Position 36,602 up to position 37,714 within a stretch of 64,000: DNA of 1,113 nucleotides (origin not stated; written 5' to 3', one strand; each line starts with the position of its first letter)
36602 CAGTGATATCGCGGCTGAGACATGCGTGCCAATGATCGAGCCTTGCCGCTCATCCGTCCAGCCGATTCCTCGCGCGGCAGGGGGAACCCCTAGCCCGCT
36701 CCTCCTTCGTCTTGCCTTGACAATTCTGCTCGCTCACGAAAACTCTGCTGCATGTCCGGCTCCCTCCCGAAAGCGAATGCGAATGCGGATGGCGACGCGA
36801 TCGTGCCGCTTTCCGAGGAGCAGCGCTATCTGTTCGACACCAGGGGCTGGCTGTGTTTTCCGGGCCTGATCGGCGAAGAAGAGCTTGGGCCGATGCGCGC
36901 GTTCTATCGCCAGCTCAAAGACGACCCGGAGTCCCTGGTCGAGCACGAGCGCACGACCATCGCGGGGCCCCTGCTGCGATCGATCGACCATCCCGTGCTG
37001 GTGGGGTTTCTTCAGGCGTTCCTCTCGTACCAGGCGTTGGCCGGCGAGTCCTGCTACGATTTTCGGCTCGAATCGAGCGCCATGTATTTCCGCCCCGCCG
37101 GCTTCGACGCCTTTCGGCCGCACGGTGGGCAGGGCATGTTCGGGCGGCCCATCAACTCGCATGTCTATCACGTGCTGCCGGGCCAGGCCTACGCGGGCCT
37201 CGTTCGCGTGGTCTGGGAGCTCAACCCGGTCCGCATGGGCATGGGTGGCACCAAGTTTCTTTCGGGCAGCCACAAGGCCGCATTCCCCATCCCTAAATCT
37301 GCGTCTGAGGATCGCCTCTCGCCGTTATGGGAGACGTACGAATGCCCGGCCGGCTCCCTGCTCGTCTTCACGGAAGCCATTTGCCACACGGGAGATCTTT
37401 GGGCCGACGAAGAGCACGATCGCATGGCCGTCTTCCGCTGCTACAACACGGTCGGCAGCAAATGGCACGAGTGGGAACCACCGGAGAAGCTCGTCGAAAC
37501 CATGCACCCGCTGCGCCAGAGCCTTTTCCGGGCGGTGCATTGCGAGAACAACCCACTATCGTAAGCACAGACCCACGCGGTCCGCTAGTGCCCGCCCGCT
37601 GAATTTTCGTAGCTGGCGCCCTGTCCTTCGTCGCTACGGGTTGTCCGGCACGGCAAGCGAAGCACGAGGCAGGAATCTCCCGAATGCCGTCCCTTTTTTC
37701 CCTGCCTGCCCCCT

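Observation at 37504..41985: Perfect 50-bp direct repeats (PhyH gene 3' end) bracket the parE-parC pair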

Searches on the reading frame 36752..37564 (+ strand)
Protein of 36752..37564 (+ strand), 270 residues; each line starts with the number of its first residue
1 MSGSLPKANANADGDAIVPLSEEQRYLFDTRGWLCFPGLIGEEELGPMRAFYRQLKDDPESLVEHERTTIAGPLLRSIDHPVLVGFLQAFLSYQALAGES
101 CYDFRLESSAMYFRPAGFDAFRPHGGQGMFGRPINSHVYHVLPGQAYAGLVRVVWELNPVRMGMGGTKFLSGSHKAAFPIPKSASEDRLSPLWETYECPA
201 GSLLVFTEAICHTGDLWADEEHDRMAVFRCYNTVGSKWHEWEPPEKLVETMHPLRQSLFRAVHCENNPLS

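Call 7: search_protein_families(library=pfam, proteins=[window:36752-37564:+], max_evalue=0.01)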
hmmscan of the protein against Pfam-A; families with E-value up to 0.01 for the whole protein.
window:36752-37564:+ (270 aa): 0 families

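Call 12: find_encoding_contigs(protein=window:36752-37564:+, flank=10000, max_places=10)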
Protein window:36752-37564:+ (270 aa): 5 contigs read that carry it; 2 places shown.
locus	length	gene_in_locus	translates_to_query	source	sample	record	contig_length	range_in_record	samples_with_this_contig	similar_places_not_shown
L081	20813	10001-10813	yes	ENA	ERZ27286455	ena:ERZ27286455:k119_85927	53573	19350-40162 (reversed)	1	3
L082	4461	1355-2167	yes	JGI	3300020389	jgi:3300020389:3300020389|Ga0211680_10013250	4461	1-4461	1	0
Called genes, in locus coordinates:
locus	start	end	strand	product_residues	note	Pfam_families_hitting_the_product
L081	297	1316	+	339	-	-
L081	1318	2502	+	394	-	PF22842:Pel9A-like_beta_helix (faint), PF13229:Beta_helix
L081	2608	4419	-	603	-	PF00009:GTP_EFTU, PF01926:MMR_HSR1, PF22042:EF-G_D2 (weak), PF03144:GTP_EFTU_D2 (weak), PF00679:EFG_C, PF21018:BipA_C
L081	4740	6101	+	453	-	PF01011:PQQ (faint), PF13360:PQQ_2, PF13570:Beta-prop_ACSF4 (weak), PF13360:PQQ_2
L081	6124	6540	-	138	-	PF02472:ExbD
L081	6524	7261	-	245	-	PF01618:MotA_ExbB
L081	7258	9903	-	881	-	-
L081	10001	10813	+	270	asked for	-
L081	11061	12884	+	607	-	PF02518:HATPase_c, PF00204:DNA_gyraseB, PF01751:Toprim, PF00986:DNA_gyraseB_C (weak)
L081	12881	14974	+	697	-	PF00521:DNA_topoisoIV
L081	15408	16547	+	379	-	-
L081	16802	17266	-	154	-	PF00254:FKBP_C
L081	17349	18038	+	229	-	PF00255:GSHPx, PF00578:AhpC-TSA (weak)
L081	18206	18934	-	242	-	PF01564:Spermine_synth (weak)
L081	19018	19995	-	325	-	PF02779:Transket_pyr, PF02780:Transketolase_C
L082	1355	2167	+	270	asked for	-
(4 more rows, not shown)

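Call 17: search_protein_families(library=pfam, proteins=[window:36752-37564:+], max_evalue=10)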
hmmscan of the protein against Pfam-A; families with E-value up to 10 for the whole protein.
window:36752-37564:+ (270 aa): 1 family
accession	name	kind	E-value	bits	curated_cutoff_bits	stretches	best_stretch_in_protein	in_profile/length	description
PF05721.19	PhyH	-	0.079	13.7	22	1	122-213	110-201/213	Phytanoyl-CoA dioxygenase (PhyH)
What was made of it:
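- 36752..37564 (+): geneA: a 270-aa PhyH-family Fe(II)/2-oxoglutarate oxygenase. It is the parent gene of the duplicated segment. Its own Pfam PhyH hit is sub-threshold (E=0.079, call 17).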

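Call 18: search_protein_families(library=ncbifam, proteins=[window:36752-37564:+], max_evalue=1)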
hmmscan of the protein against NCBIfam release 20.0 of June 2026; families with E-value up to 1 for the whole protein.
window:36752-37564:+ (270 aa): 0 families

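Call 19: find_homologous_proteins(query=window:36752-37564:+)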
Query window:36752-37564:+ (270 aa): 309 proteins with E <= 0.001 among 1470 candidates; the best 120 are listed.
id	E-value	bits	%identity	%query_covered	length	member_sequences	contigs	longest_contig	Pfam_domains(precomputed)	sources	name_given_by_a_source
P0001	4.2e-184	629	98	100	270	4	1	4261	-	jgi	jgi:hypothetical protein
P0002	4.0e-137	474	74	99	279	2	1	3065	-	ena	-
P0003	2.7e-132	459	72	99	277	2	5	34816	-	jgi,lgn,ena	jgi:hypothetical protein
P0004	4.2e-131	455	74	99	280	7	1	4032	-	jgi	jgi:hypothetical protein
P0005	2.0e-127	443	69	99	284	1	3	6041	-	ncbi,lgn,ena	-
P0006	2.7e-105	370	60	96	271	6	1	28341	PF05721.20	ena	-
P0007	9.3e-103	362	57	96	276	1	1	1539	-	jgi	jgi:hypothetical protein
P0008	5.2e-102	359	57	97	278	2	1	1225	-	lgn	-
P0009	6.6e-101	356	57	96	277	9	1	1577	-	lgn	-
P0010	1.6e-100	354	58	97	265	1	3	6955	-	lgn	-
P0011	3.1e-99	350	57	96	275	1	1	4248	PF05721.20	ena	-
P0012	3.3e-99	350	58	97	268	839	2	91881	-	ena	-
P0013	3.7e-99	350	56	97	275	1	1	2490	PF05721.20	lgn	-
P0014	1.4e-98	348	56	96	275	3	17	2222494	-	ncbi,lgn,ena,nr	ncbi:MAG: phytanoyl-CoA dioxygenase [Anaerolineaceae bacterium]|nr:phytanoyl-CoA dioxygenase [Anaero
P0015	2.2e-98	347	57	98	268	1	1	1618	PF05721.20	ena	-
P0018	1.6e-97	344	58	95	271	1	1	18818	PF05721.20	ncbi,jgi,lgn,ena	jgi:hypothetical protein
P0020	5.4e-97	343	58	95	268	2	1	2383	PF05721.20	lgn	-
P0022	1.8e-95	338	57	96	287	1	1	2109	PF05721.20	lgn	-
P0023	2.1e-95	337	55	97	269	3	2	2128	PF05721.20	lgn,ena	-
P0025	3.3e-95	337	57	97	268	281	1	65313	PF05721.20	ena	-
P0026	8.2e-95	336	56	96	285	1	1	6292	PF05721.20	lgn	-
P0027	1.5e-94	335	56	95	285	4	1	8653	PF05721.20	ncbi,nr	ncbi:MAG: phytanoyl-CoA dioxygenase family protein, partial [bacterium]|nr:phytanoyl-CoA dioxygenase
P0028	4.2e-94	333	57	97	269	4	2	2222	PF05721.20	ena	-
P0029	4.9e-94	333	55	96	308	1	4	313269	PF05721.20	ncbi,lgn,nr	ncbi:phytanoyl-CoA dioxygenase family protein [Chloroflexi bacterium TSY]|nr:phytanoyl-CoA dioxygena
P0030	5.0e-94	333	56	96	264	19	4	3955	PF05721.20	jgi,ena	jgi:hypothetical protein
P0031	6.3e-94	333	55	95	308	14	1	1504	PF05721.20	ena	-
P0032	1.1e-93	332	55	96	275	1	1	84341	PF05721.20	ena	-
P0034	1.6e-93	331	52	99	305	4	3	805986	PF05721.20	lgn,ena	-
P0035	1.6e-93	331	54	97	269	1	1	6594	PF05721.20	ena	-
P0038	5.5e-93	330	55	97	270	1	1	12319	PF05721.20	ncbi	-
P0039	7.0e-93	329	53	98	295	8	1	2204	PF05721.20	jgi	jgi:hypothetical protein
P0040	1.2e-92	328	57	100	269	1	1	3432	PF05721.20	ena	-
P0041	1.6e-92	328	56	96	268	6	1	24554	PF05721.20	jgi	jgi:hypothetical protein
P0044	2.1e-92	328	52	96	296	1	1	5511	PF05721.20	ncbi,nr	ncbi:MAG: phytanoyl-CoA dioxygenase family protein [Candidatus Poribacteria bacterium]|nr:phytanoyl-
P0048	3.2e-92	327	54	96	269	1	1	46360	PF05721.20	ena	-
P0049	3.8e-92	327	56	95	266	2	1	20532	PF05721.20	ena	-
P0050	4.0e-92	327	54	97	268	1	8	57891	PF05721.20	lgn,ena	-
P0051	4.1e-92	327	56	95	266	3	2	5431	PF05721.20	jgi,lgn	jgi:hypothetical protein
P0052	5.9e-92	326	55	98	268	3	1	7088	PF05721.20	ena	-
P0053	6.9e-92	326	55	96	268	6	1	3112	PF05721.20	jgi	jgi:hypothetical protein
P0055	8.0e-92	326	55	97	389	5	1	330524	PF05721.20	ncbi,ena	-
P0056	9.6e-92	325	51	99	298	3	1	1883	PF05721.20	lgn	-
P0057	1.2e-91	325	53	98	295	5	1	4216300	PF05721.20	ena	-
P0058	1.3e-91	325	52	98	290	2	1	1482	PF05721.20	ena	-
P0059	1.6e-91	325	54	96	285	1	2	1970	PF05721.20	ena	-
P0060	1.9e-91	324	56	96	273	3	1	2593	PF05721.20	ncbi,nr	ncbi:MAG: phytanoyl-CoA dioxygenase family protein [Armatimonadetes bacterium]|nr:phytanoyl-CoA diox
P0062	5.9e-91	323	54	95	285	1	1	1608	PF05721.20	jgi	-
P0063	5.9e-91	323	51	99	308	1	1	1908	PF05721.20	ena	-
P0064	6.1e-91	323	56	95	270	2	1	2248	PF05721.20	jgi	jgi:hypothetical protein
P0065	6.4e-91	323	56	96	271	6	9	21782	PF05721.20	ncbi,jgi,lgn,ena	ncbi:MAG: phytanoyl-CoA dioxygenase family protein [bacterium]|jgi:hypothetical protein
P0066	6.4e-91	323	54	97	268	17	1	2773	PF05721.20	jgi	-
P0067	6.7e-91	323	55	96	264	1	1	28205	PF05721.20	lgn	-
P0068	7.7e-91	322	54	97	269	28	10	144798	PF05721.20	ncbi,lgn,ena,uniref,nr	ncbi:phytanoyl-CoA dioxygenase family protein [Armatimonas sp.]|uniref:phytanoyl-CoA dioxygenase fam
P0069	8.0e-91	322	54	96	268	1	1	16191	PF05721.20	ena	-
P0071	1.2e-90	322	55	95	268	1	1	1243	PF05721.20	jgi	jgi:hypothetical protein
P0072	1.4e-90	322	53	96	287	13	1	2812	PF05721.20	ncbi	-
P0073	1.6e-90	321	54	97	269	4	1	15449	PF05721.20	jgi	jgi:hypothetical protein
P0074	2.1e-90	321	55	96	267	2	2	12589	PF05721.20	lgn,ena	-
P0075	2.3e-90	321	52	98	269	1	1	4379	PF05721.20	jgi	jgi:hypothetical protein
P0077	3.0e-90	321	55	98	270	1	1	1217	PF05721.20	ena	-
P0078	3.3e-90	320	55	98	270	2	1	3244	PF05721.20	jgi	jgi:hypothetical protein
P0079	6.3e-90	319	54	95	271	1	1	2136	PF05721.20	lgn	-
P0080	1.1e-89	319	55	95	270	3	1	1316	PF05721.20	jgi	jgi:hypothetical protein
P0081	1.1e-89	319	55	97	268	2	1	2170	PF05721.20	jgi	jgi:hypothetical protein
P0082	1.3e-89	319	52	98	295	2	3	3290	PF05721.20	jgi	jgi:hypothetical protein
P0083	1.3e-89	318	52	96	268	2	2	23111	PF05721.20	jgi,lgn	jgi:hypothetical protein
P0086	2.0e-89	318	54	96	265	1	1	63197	PF05721.20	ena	-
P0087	2.2e-89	318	50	96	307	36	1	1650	PF05721.20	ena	-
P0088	2.3e-89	318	54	97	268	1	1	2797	PF05721.20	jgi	jgi:hypothetical protein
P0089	3.8e-89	317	53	97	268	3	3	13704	PF05721.20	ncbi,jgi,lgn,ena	jgi:hypothetical protein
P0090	4.6e-89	317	54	99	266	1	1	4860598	PF05721.20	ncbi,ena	-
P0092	5.0e-89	317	51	97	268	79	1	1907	PF05721.20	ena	-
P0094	7.2e-89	316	52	96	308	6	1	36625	PF05721.20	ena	-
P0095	8.9e-89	316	54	95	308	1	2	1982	PF05721.20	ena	-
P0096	1.0e-88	316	52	96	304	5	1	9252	PF05721.20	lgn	-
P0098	1.6e-88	315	56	96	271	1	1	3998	PF05721.20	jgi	jgi:hypothetical protein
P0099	2.0e-88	315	53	96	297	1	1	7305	PF05721.20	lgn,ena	-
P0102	4.0e-88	314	55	95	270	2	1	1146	PF05721.20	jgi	jgi:hypothetical protein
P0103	4.2e-88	313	51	98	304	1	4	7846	PF05721.20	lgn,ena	-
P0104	4.9e-88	313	53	95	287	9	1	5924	PF05721.20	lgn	-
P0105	5.5e-88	313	52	96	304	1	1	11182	PF05721.20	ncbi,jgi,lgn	ncbi:MAG: hypothetical protein ACI8V2_003606 [Candidatus Latescibacterota bacterium]|jgi:hypothetica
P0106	9.1e-88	312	53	96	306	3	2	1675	PF05721.20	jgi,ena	-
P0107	9.6e-88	312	50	98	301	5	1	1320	PF05721.20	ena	-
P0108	1.0e-87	312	52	96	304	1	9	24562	PF05721.20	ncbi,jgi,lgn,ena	jgi:hypothetical protein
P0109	1.3e-87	312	51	96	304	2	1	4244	PF05721.20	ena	-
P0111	1.5e-87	312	54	95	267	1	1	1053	PF05721.20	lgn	-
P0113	1.6e-87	312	52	96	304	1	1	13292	PF05721.20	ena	-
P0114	2.1e-87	311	52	95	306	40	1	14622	PF05721.20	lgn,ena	-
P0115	2.2e-87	311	56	95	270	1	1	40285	PF05721.20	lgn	-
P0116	2.4e-87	311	54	99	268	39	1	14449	PF05721.20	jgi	-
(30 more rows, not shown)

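Call 21: find_encoding_contigs(protein=P0003, flank=10000, max_places=5)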
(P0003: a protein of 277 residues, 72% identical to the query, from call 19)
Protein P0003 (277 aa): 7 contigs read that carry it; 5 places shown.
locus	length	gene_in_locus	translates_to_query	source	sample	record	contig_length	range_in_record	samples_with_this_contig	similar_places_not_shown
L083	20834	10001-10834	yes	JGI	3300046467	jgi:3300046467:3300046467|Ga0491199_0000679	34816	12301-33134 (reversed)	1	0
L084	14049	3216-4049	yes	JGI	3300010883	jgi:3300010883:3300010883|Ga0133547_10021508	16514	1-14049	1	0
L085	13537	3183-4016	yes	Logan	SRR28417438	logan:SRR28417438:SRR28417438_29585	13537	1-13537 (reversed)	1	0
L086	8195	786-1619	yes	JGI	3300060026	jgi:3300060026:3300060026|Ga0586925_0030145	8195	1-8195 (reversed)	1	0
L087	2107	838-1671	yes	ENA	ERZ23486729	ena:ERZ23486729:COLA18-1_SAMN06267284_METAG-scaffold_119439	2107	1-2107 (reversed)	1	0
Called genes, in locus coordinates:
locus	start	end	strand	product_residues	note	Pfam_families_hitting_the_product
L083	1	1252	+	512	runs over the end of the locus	-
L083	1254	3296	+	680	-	-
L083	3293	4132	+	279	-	PF01618:MotA_ExbB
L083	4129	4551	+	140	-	PF02472:ExbD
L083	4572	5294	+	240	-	-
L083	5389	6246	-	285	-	PF00248:Aldo_ket_red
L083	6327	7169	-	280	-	PF05721:PhyH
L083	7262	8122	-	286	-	PF05721:PhyH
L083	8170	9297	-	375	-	PF00465:Fe-ADH, PF13685:Fe-ADH_2 (weak), PF25137:ADH_Fe_C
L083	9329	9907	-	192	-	PF10543:ORF6N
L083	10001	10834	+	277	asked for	-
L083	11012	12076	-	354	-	PF01408:GFO_IDH_MocA, PF02894:GFO_IDH_MocA_C, PF22725:GFO_IDH_MocA_C3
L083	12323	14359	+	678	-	PF00133:tRNA-synt_1, PF01406:tRNA-synt_1e (faint), PF09334:tRNA-synt_1g, PF08264:Anticodon_1 (weak), PF19303:Anticodon_3 (weak), PF01588:tRNA_bind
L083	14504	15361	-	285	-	-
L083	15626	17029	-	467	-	PF06917:Pectate_lyase_2 (faint)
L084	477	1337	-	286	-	PF05721:PhyH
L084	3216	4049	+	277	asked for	-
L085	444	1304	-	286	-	PF05721:PhyH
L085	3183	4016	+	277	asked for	-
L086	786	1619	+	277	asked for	-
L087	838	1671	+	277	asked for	-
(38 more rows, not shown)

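Call 22: find_encoding_contigs(protein=P0004, flank=10000, max_places=3)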
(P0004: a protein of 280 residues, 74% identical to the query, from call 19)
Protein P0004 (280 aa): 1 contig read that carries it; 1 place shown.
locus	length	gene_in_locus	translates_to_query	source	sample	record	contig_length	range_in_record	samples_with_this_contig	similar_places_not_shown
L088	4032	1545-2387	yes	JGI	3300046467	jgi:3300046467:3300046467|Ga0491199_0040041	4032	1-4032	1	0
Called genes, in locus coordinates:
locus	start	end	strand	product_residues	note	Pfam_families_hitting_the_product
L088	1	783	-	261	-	?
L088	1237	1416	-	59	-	-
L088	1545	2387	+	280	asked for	-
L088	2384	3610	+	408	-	PF01011:PQQ (faint), PF13570:Beta-prop_ACSF4, PF13360:PQQ_2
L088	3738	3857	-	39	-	-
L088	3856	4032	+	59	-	?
